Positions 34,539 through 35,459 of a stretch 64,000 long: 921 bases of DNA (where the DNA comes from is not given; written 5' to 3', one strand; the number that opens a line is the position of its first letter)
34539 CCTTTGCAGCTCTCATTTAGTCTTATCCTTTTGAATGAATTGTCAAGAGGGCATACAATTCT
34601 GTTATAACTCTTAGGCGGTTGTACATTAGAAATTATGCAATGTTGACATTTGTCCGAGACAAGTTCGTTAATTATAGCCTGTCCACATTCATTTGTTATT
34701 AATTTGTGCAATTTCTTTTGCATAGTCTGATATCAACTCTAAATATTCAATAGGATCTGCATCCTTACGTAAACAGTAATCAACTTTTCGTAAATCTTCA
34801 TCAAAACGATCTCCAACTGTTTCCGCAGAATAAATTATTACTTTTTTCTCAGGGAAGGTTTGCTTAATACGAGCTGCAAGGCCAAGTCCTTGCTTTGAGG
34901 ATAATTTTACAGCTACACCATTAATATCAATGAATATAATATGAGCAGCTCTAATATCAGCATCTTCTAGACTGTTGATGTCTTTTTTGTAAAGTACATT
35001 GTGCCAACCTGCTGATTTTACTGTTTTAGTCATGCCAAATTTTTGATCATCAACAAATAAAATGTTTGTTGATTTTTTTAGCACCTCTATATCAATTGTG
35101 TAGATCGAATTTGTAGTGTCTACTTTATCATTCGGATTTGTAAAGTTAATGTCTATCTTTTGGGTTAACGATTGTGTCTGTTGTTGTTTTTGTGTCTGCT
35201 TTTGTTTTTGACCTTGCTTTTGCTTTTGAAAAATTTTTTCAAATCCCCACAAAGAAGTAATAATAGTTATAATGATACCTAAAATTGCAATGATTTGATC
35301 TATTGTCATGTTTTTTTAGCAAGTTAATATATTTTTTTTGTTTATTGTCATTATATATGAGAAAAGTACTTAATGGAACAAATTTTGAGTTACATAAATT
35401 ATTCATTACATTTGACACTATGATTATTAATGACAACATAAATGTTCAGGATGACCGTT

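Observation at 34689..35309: Single-pass membrane-anchored receiver domain with no output domain: possible effector of the cassette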

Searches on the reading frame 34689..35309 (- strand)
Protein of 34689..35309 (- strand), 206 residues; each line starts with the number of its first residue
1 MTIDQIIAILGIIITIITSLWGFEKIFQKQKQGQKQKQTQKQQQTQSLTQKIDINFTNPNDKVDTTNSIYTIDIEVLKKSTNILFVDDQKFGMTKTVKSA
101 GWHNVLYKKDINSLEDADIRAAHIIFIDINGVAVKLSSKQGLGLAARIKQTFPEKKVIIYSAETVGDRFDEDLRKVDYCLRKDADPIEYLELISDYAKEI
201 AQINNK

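Call 3: search_protein_families(library=pfam, proteins=[window:34689-35309:-], max_evalue=0.1)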
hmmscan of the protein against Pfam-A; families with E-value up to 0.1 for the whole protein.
window:34689-35309:- (206 aa): 2 families
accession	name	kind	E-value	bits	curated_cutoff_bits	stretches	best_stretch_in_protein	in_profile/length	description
PF16118.10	DUF4834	-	0.053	14.9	27.8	1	6-50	15-62/99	Domain of unknown function (DUF4834)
PF20918.2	SPOCS_spoVID-N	-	0.065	13.5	27.1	0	30-71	65-106/132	SPOCS_spoVID-N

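Call 4: search_protein_families(library=padloc, proteins=[window:34689-35309:-], max_evalue=0.1)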
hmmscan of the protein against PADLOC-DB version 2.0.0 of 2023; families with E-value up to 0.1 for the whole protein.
window:34689-35309:- (206 aa): 3 families
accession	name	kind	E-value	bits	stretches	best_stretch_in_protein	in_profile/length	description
PDLC04646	PDC-M43A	-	1.4e-53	179.8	1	11-199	14-200/203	-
PDLC04645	PDC-M43A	-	1.3e-28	98.1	1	74-193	123-244/250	-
PDLC04644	PDC-M43A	-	1.2e-27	94.6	1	47-197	17-163/170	-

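Call 5: find_homologous_proteins(query=window:34689-35309:-, max_evalue=0.001)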
Query window:34689-35309:- (206 aa): 46 proteins with E <= 0.001 among 412 candidates.
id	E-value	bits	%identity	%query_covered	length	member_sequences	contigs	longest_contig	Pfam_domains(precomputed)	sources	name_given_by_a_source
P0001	1.2e-113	395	88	100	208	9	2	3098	-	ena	-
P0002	3.7e-40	156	56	59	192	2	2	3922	-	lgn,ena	-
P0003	3.9e-39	152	45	90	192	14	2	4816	-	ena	-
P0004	7.2e-37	145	43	92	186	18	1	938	-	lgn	-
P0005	1.5e-35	141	40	92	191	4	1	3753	-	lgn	-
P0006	2.2e-35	140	43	92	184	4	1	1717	-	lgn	-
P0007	2.4e-35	140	43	92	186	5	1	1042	-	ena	-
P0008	2.5e-31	127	40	96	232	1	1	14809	-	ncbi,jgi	jgi:hypothetical protein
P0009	2.9e-31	127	42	96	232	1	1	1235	-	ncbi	-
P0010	4.1e-31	126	48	71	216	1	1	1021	-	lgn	-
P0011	6.2e-31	126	55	59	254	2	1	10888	-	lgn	-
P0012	6.7e-31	125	40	96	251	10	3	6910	-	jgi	jgi:hypothetical protein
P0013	9.1e-31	125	55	59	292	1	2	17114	-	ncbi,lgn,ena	-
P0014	1.7e-30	124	47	63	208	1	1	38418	-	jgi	jgi:hypothetical protein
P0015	6.0e-30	122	46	67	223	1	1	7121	-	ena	-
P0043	7.0e-23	99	45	59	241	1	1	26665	PF00072.31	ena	-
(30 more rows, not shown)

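Call 6: search_protein_families(library=ncbifam, proteins=[window:34689-35309:-], max_evalue=0.1)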
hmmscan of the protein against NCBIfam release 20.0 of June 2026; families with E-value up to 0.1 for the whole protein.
window:34689-35309:- (206 aa): 9 families
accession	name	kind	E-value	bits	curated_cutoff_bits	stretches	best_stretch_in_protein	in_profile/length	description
NF003007.0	PRK03818.1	equivalog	0.00076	18.1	449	1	13-67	168-222/553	putative transporter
NF045773.1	cytochro_C550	exception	0.0023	17.9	125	1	6-45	11-52/118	cytochrome c550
NF046005.2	near_gluc_PtsG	equivalog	0.012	15.9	45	1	5-43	5-44/85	MPN207a family PTS transporter accessory protein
NF041635.1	STM3941_fam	subfamily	0.012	15.5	40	0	77-131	56-107/157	STM3941 family protein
NF008114.0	PRK10861.1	equivalog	0.012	14.9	277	1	7-74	5-72/324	signal peptidase I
NF033714.1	blaBBI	exception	0.015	14.8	625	1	43-115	34-103/304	BBI family class A beta-lactamase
NF045844.1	BC85_0335_fam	subfamily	0.032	13.9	65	1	6-112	10-117/215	BC85_0335 family putative methyltransferase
NF052597.1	FILTED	domain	0.059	13.7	40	1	6-45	7-47/110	FILTED domain-containing surface protein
NF008228.0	PRK10995.1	equivalog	0.087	12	162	0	15-57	81-122/223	MarC family NAAT transporter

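Call 9: search_solved_structures(query=A1, max_evalue=1, show_alignments=2)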
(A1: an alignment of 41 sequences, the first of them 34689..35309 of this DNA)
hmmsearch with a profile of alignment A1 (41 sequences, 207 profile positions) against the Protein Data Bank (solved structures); distinct sequences matched with E-value up to 1: 7.
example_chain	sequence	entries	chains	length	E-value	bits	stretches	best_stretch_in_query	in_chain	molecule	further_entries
7osv_A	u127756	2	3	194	5.5e-07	32.8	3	76-136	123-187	DeNovoTIM6-SB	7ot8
6z2i_A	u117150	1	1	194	3.3e-05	26.9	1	76-136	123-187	de novo designed TIM barrel DeNovoTIM6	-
4d6x_A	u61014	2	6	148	0.015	18.3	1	84-173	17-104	BACTERIAL REGULATORY, FIS FAMILY PROTEIN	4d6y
6swb_A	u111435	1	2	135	0.08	15.9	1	131-205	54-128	Two-component response regulator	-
6swf_A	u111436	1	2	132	0.1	15.6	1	131-205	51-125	Two-component response regulator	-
6wvs_A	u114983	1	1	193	0.12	15.3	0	77-136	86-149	DeNovoTIM15 hyperstable de novo TIM barrel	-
5m7n_A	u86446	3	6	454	0.21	14.5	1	85-172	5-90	Nitrogen assimilation regulatory protein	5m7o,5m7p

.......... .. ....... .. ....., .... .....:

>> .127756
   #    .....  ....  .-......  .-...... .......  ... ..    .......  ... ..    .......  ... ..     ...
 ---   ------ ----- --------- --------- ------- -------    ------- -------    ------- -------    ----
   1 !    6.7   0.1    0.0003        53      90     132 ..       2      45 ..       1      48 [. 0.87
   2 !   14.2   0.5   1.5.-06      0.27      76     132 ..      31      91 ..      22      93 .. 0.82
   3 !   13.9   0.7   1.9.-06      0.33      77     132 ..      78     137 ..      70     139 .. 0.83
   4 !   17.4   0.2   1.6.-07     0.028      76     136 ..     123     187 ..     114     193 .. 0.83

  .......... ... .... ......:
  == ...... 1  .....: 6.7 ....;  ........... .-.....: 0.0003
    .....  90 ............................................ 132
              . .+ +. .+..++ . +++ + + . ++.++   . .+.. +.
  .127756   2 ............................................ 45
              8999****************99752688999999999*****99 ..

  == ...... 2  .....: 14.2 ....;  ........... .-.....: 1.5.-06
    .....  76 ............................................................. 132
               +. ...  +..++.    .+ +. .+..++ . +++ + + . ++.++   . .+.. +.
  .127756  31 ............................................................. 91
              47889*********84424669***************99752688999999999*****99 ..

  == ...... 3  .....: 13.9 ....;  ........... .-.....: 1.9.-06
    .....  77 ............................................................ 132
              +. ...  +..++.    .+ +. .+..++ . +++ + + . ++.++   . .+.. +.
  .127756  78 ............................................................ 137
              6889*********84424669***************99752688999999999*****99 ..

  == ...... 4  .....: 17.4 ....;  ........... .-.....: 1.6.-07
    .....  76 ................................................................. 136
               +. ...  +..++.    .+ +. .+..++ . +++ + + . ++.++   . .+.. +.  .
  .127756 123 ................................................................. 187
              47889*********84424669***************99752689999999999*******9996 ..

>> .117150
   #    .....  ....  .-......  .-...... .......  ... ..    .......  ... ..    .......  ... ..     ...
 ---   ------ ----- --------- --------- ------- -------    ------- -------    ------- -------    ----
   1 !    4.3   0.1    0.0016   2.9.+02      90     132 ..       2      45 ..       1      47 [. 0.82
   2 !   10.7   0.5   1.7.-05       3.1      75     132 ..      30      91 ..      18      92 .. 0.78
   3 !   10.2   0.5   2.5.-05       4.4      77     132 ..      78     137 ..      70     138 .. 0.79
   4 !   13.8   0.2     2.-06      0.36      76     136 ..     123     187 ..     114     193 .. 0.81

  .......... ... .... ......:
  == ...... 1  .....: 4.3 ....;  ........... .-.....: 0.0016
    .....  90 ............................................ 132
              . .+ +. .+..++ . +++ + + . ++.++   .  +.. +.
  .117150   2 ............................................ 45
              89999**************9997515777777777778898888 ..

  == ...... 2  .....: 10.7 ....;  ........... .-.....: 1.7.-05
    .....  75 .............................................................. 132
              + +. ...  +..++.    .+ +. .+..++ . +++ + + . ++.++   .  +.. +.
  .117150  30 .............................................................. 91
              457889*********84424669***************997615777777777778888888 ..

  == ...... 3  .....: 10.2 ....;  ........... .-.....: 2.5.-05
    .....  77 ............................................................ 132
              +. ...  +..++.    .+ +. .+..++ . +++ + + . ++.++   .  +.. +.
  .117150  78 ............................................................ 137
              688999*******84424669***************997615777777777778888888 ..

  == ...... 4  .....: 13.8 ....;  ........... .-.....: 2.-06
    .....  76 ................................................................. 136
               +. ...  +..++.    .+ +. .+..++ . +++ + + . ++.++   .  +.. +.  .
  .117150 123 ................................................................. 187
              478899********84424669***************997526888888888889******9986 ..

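Call 12: find_related_loci(query=A1, collection=genome_contigs, flank=8000)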
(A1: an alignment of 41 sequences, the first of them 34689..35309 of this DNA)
Query A1 (206 aa) in genome_contigs; peptide patterns used: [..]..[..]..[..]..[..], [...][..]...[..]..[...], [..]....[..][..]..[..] (x = any residue, [..] = any of these).
548 stretches matched a pattern; 127 encode a relative of the query (tblastn E <= 1e-3); the best 80 are kept; 80 distinct loci.
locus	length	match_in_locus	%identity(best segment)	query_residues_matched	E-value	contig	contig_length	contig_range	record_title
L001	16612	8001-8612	46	8-193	2e-50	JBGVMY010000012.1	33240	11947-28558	MAG: Paludibacteraceae bacterium isolate fecal_MAG_247 fecal_MAG_247_contig_0012, whole genome shotgun sequence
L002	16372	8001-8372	53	77-200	4e-40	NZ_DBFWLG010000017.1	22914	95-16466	MAG: Alistipes sp. isolate MAG7875 contig24, whole genome shotgun sequence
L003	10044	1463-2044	39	1-200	3e-40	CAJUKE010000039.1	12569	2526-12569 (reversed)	MAG TPA_asm: uncultured Muribaculaceae bacterium isolate MGBC158299 genome assembly, contig: MGBC158299.39, whole genome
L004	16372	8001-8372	52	77-200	2e-39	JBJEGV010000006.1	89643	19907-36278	MAG: Alistipes sp. isolate PUUB38_bin.043 NODE_132_length_89643_cov_10.969237, whole genome shotgun sequence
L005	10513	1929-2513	42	6-200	4e-38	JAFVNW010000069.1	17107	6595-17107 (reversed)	MAG: Bacteroidales bacterium isolate RGIG5234 Sheep_Cecum.Co__c1624814, whole genome shotgun sequence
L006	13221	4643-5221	42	6-197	5e-37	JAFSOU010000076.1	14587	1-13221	MAG: Bacteroidales bacterium isolate RGIG3337 Goat_Reticulum-6__c335881, whole genome shotgun sequence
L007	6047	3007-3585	42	6-197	5e-37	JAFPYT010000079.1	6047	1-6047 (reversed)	MAG: Bacteroidales bacterium isolate RGIG1597 Goat_Abomasum.Co__c491511, whole genome shotgun sequence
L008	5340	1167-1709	41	11-198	4e-36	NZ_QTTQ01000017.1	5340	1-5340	Lutibacter oceani strain 325-5 Ga0138985_109, whole genome shotgun sequence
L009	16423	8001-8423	48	57-198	2e-35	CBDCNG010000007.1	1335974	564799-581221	MAG: Leeuwenhoekiella sp. isolate 2c9179a1-3414-4041-bac2-b79d5936b035 genome assembly, contig: contig_7, whole genome s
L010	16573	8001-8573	39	3-201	9e-35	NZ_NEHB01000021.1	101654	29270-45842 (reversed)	Janthinobacterium sp. GW456P scaffold21.1, whole genome shotgun sequence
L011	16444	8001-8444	43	55-198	2e-34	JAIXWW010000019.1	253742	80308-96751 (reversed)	MAG: Bacteroidetes bacterium isolate D4_MAG_00032 pond_D4_MAG_00032_000000000002, whole genome shotgun sequence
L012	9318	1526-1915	48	73-200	2e-34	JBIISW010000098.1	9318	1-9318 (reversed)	MAG: Bacteroidia bacterium isolate ME2004-05-26_3300049596_group2_bin61 Rohwer_bin420_scaffold_3377_c1, whole genome sho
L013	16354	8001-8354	52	78-193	4e-34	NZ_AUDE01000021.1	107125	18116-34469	Psychroserpens burtonensis DSM 12212 H593DRAFT_scaffold00016.16_C, whole genome shotgun sequence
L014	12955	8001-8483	44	38-199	6e-34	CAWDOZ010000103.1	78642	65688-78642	MAG: uncultured Fibrobacterota bacterium isolate MFD04752.bin.2.93 genome assembly, contig: contig_182316, whole genome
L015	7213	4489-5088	36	6-198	8e-34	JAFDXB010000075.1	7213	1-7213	MAG: Bacteroidetes bacterium isolate SZAS-12 CK_MAG-42__75__length-7213, whole genome shotgun sequence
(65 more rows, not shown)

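Call 14: predict_structure(alignment_id=A1)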
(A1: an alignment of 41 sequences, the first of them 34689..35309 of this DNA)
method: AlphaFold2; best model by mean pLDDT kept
length: 206 residues; sequences in the alignment: 41
mean_pLDDT: 80.7   pTM: 0.64
mean pLDDT of the five models: 80.7, 79.9, 78.8, 78.8, 77.9
residues with pLDDT >= 90: 102; 70-90: 51; 50-70: 20; < 50: 33
segments of 3 or more residues with pLDDT < 50: 29-57, 64-66
pLDDT, mean of each block of 10 residues (from residue 1): 85 82 58 39 38 47 54 94 92 92 97 96 96 88 96 97 75 92 93 97 90
secondary structure, 60 per line:
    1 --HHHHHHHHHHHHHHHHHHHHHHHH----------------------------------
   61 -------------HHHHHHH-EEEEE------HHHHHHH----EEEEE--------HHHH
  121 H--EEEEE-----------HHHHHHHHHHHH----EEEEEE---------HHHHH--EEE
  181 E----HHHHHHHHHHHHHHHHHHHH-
elements in order: H3-26 H74-80 E82-86 H93-99 E104-108 H117-121 E124-128 H140-151 E156-161 H171-175 E178-181 H186-205

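Call 18: fold_search(model_id=the predicted structure, library=pdb)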
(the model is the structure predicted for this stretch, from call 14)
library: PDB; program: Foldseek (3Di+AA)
matches with E <= 10: 1642; with E <= 0.001: 205
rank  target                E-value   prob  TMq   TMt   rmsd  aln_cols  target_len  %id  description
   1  5m7n_A                5.8e-06  1.00  0.47  0.24   3.3       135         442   22  Crystal structure of NtrX from Brucella abortus in complex with ATP processed with the CrystalDirect automated mountin (released 2017-01-25)
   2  3crn_B                6.6e-06  1.00  0.45  0.70   3.6       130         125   19  Crystal structure of response regulator receiver domain protein (CheY-like) from Methanospirillum hungatei JF-1 (released 2008-04-22)
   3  4d6y_A                7.5e-06  1.00  0.47  0.74   3.3       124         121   25  Crystal structure of the receiver domain of NtrX from Brucella abortus in complex with beryllofluoride and magnesium (released 2015-07-08)
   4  5m7p_A                8.0e-06  1.00  0.47  0.24   3.3       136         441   20  Crystal structure of NtrX from Brucella abortus in complex with ADP processed with the CrystalDirect automated mountin (released 2017-01-25)
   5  4d6x_C                1.0e-05  1.00  0.48  0.79   2.7       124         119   22  Crystal structure of the receiver domain of NtrX from Brucella abortus (released 2015-07-08)
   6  2qxy_A                1.3e-05  1.00  0.42  0.68   3.7       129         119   19  Crystal structure of a response regulator from Thermotoga maritima (released 2007-08-28)
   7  5m7p_B                1.3e-05  1.00  0.44  0.22   3.7       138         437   19  Crystal structure of NtrX from Brucella abortus in complex with ADP processed with the CrystalDirect automated mountin (released 2017-01-25)
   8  5m7o_B                1.4e-05  1.00  0.47  0.24   3.3       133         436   22  Crystal structure of NtrX from Brucella abortus processed with the CrystalDirect automated mounting and cryo-cooling t (released 2017-01-25)
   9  3crn_A                1.5e-05  1.00  0.49  0.75   3.0       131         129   19  Crystal structure of response regulator receiver domain protein (CheY-like) from Methanospirillum hungatei JF-1 (released 2008-04-22)
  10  3rqi                  1.6e-05  1.00  0.41  0.48   6.6       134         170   16  Crystal structure of a response regulator protein from Burkholderia pseudomallei with a phosphorylated aspartic acid, ca (released 2011-05-11)
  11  4d6x_A                1.7e-05  1.00  0.47  0.77   2.8       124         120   22  Crystal structure of the receiver domain of NtrX from Brucella abortus (released 2015-07-08)
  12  5m7o_A                2.0e-05  1.00  0.48  0.24   3.2       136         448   22  Crystal structure of NtrX from Brucella abortus processed with the CrystalDirect automated mounting and cryo-cooling t (released 2017-01-25)
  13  4l4u                  2.1e-05  1.00  0.48  0.27   3.7       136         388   18  Crystal structure of construct containing A. aeolicus NtrC1 receiver, central and DNA binding domains (released 2013-08-28)
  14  6swb_A                2.1e-05  1.00  0.45  0.68   3.7       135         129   19  The REC domain of AraT, a response regulator from Geobacillus stearothermophilus (released 2020-10-14)
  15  4dn6_A                2.4e-05  1.00  0.42  0.65   4.0       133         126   21  Crystal structure of a putative pilus assembly protein (cpaE) from Burkholderia thailandensis E264 at 2.80 A resolutio (released 2012-02-29)
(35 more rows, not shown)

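Call 30: find_related_loci(query=A1, collection=viral_contigs, flank=8000)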
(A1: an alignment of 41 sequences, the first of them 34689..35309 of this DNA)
Query A1 (206 aa) in viral_contigs; peptide patterns used: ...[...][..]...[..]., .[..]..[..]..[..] (x = any residue, [..] = any of these).
130 stretches matched a pattern; 8 encode a relative of the query (tblastn E <= 1e-3); 8 distinct loci.
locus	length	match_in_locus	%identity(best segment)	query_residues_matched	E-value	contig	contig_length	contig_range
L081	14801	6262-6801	43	11-200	9e-42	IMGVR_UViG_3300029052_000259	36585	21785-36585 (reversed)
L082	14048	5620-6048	49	62-201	8e-36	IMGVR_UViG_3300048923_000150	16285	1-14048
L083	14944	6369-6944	37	8-197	6e-32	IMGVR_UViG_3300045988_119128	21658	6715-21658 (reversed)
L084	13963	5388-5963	38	8-197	1e-31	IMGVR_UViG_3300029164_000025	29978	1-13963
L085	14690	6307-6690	45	72-197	5e-31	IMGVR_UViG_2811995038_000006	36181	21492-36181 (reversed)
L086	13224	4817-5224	42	74-205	4e-28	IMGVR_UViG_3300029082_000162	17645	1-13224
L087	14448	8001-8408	42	74-205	4e-28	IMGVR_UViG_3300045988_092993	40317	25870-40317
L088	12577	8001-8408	42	74-205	4e-28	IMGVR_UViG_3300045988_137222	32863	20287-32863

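Call 32: find_encoding_contigs(protein=window:34689-35309:-, flank=10000, max_places=6)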
Protein window:34689-35309:- (206 aa): no gene with exactly this product is on record in the collection.

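Call 35: search_dna_similar(query=window:34689-35309:-, collection=phages, mode=protein, max_evalue=0.00001, max_rows=30)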
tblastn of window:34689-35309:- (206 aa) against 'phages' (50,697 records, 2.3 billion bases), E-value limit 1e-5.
No match.

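Call 72: search_protein_families(library=padloc, alignment_id=A5, max_evalue=0.00001)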
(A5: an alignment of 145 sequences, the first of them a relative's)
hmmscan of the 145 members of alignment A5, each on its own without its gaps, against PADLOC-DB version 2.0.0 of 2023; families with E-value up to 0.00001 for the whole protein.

A. member 1, L001:6554-7405:+ (283 aa): 0 families

B. families by the number of members that match (of 145 scanned): 401 families (the first 25 are shown)
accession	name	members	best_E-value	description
PDLC03040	REase_I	3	0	Type I restriction enzyme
PDLC04810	PDC-S02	3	1.8e-153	-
PDLC04795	PDC-S02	3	4.2e-137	-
PDLC04831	PDC-S02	3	1.7e-129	-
PDLC04807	PDC-S02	3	2.8e-127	-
PDLC04822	PDC-S02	3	1.3e-119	-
PDLC04817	PDC-S02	3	3.5e-94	-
PDLC04803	PDC-S02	3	3.8e-94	-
PDLC04826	PDC-S02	3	5.1e-88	-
PDLC04825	PDC-S02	3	1e-76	-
PDLC03044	REase_I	3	4.6e-75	Type I restriction enzyme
PDLC03041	REase_I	3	4.7e-75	Type I restriction enzyme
PDLC04813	PDC-S02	3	5.1e-71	-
PDLC04820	PDC-S02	3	1.6e-65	-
PDLC03099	Specificity_I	3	1.5e-61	Type I specificity subunit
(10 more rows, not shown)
